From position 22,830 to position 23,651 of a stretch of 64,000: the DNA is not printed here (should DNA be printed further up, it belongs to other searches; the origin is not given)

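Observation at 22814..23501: Two-gene protein-coding module embedded in the 16S-23S rRNA spacer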

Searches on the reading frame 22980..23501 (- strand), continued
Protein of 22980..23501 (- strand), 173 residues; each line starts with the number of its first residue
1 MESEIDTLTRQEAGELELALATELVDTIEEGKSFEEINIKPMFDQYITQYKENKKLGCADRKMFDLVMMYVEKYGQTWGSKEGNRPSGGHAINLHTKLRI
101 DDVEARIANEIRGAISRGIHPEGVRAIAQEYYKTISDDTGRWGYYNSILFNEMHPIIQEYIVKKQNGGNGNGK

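Call 86: search_protein_families(library=ncbifam, proteins=[window:22980-23501:-, P0009, P0008, P0002, P0011, P0012], max_evalue=1)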
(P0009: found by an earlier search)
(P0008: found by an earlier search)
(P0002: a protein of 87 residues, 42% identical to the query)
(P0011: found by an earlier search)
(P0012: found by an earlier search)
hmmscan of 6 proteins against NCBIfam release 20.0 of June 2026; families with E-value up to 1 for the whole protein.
window:22980-23501:- (173 aa): 0 families

P0009 (132 aa): 1 family
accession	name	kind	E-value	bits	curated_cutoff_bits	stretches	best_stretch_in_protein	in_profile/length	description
NF006080.0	PRK08226.1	equivalog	0.17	11.2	356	1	12-71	140-196/263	SDR family oxidoreductase UcpA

P0008 (83 aa): 0 families

P0002 (87 aa): 0 families

P0011 (92 aa): 0 families

P0012 (56 aa): 0 families
